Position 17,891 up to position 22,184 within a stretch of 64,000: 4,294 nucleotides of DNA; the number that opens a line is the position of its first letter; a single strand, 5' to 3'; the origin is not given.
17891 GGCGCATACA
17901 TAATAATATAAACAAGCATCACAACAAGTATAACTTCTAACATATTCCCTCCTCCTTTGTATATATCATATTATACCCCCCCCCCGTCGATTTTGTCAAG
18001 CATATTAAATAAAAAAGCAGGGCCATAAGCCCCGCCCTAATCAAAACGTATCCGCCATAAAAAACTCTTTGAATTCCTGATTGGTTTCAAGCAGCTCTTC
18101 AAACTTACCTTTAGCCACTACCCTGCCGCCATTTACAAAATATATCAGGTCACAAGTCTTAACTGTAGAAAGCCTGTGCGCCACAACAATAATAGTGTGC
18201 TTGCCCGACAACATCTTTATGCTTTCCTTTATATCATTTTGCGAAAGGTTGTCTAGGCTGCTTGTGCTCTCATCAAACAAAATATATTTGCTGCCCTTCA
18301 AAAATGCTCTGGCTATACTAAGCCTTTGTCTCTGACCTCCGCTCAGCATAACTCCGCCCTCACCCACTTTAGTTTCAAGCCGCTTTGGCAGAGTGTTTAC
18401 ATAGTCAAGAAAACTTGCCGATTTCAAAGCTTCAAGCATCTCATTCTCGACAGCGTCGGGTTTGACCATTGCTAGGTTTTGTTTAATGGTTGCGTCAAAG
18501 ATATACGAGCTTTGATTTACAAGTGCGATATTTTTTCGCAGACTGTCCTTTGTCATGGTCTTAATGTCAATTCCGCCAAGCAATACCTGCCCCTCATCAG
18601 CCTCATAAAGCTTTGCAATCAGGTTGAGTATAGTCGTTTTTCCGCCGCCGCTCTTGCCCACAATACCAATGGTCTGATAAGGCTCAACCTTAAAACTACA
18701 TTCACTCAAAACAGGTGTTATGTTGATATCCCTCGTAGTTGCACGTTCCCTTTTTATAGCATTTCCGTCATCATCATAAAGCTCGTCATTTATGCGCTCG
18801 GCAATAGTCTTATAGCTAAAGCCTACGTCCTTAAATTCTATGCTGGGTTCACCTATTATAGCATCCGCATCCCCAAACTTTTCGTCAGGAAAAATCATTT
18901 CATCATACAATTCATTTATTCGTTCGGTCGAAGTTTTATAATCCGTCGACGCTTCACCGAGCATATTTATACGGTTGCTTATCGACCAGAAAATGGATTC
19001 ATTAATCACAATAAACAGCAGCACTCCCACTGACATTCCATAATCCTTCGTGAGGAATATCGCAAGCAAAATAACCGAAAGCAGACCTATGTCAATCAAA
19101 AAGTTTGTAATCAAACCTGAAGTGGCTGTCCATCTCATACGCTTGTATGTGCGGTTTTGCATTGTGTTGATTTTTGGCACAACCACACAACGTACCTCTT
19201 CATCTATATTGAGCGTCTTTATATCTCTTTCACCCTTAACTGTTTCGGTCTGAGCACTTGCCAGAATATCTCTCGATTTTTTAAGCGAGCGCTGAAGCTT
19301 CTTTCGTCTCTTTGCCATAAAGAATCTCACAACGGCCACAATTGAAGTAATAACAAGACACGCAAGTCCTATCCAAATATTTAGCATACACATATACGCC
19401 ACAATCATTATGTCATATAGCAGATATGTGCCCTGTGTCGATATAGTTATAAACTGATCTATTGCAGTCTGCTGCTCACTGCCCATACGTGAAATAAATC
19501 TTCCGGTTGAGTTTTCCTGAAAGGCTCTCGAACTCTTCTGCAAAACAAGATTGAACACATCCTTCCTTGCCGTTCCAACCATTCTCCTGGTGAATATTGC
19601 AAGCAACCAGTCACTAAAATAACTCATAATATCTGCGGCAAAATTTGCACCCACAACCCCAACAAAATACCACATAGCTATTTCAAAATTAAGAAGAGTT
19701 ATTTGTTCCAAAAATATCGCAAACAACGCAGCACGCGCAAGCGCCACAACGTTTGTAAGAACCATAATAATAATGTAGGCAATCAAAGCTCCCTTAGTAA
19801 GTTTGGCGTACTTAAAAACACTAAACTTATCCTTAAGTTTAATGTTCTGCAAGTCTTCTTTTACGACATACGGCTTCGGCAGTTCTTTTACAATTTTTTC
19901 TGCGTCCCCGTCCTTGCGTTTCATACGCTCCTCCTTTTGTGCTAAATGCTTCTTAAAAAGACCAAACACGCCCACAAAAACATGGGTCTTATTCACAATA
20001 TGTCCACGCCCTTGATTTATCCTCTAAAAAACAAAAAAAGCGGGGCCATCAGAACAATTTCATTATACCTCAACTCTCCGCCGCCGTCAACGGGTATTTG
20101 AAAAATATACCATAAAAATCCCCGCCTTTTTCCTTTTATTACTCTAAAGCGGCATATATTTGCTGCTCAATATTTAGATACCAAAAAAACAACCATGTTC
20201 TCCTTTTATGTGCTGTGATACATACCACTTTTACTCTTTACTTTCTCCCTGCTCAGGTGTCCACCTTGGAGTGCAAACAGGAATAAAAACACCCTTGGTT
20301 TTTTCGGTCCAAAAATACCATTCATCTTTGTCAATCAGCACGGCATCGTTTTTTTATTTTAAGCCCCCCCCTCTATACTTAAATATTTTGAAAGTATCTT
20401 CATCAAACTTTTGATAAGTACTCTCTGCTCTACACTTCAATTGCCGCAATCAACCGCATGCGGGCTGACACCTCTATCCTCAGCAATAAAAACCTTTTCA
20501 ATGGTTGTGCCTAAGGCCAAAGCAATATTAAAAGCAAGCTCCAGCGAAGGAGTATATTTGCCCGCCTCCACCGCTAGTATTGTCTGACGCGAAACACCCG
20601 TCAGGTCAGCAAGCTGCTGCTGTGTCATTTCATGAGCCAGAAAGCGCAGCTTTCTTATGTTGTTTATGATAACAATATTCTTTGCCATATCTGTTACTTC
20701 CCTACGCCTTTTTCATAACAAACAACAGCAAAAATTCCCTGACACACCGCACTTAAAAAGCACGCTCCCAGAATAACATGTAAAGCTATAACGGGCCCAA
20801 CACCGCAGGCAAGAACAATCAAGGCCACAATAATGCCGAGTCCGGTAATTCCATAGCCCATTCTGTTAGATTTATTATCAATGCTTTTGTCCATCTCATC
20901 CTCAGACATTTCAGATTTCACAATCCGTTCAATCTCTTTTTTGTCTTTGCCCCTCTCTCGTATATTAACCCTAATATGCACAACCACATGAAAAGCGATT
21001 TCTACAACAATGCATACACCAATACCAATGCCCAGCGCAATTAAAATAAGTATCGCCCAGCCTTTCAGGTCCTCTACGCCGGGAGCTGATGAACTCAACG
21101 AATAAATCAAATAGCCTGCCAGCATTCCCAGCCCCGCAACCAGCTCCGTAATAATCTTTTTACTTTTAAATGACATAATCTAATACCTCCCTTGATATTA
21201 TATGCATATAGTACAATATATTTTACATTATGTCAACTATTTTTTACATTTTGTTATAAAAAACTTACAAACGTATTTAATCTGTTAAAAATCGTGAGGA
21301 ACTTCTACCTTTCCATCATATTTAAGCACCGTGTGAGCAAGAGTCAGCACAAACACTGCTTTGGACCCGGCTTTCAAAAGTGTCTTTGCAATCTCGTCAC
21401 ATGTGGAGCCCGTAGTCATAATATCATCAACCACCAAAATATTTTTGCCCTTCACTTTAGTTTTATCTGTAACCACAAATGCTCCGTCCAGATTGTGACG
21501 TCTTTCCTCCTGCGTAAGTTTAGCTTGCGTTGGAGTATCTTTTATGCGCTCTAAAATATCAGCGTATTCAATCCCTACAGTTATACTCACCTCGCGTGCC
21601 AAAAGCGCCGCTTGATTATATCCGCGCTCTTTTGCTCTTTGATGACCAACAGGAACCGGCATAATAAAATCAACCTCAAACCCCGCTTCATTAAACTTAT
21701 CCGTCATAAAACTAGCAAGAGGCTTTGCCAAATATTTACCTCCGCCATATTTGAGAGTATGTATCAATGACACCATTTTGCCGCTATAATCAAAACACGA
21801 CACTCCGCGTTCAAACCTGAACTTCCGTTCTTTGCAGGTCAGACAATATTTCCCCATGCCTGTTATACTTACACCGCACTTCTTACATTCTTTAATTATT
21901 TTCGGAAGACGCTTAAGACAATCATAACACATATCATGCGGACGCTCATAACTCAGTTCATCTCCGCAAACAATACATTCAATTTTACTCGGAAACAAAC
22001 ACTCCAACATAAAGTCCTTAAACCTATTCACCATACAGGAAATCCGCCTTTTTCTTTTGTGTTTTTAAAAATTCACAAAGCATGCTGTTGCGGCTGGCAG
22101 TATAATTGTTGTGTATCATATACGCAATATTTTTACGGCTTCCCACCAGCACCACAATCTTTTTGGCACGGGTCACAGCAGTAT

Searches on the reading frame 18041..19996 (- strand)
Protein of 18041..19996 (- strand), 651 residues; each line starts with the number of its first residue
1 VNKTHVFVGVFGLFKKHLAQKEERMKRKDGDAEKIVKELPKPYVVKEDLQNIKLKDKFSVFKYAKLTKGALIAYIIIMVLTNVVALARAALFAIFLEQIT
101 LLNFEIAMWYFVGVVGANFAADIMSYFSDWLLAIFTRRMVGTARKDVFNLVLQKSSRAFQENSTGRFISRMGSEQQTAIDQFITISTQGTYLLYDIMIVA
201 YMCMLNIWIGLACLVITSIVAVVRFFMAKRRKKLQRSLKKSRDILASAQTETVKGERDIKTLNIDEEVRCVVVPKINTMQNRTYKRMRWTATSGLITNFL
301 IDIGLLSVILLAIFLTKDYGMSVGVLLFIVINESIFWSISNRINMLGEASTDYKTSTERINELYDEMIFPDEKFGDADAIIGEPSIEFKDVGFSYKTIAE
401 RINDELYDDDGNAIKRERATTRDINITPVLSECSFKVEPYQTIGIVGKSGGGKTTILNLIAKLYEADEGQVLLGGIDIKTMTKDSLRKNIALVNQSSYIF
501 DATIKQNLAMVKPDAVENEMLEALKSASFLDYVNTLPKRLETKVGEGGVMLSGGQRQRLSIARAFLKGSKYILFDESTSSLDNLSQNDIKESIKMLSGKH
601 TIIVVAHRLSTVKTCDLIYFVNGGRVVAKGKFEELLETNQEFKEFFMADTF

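Call 12: search_protein_families(library=pfam, proteins=[window:18041-19996:-], max_evalue=0.00001)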
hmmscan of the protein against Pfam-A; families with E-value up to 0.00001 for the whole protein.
window:18041-19996:- (651 aa): 2 families
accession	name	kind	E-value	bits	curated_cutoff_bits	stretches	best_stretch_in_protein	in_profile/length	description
PF00005.33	ABC_tran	-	9.6e-29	101.2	25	1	431-579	2-137/137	ABC transporter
PF00664.28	ABC_membrane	-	7.1e-20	72.3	28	1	71-335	1-269/274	ABC transporter transmembrane region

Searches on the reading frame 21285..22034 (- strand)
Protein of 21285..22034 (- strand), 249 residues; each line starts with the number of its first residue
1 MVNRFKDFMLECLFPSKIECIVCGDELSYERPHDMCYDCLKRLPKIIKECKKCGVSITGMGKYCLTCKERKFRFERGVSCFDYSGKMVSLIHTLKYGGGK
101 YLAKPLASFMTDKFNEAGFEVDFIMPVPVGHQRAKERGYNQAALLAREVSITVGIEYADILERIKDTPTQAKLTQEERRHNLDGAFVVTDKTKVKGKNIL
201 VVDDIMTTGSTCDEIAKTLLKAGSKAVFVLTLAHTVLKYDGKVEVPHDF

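Call 12: search_protein_families(library=pfam, proteins=[window:21285-22034:-], max_evalue=0.00001)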
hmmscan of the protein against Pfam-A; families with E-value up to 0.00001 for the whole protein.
window:21285-22034:- (249 aa): 2 families
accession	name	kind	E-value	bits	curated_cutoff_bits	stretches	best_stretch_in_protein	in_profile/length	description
PF00156.33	Pribosyltran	-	3.1e-11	43.3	26.3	1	138-232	40-123/158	Phosphoribosyl transferase domain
PF18912.6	DZR_2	-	5.8e-06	26.5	27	0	10-67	2-55/56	Double zinc ribbon domain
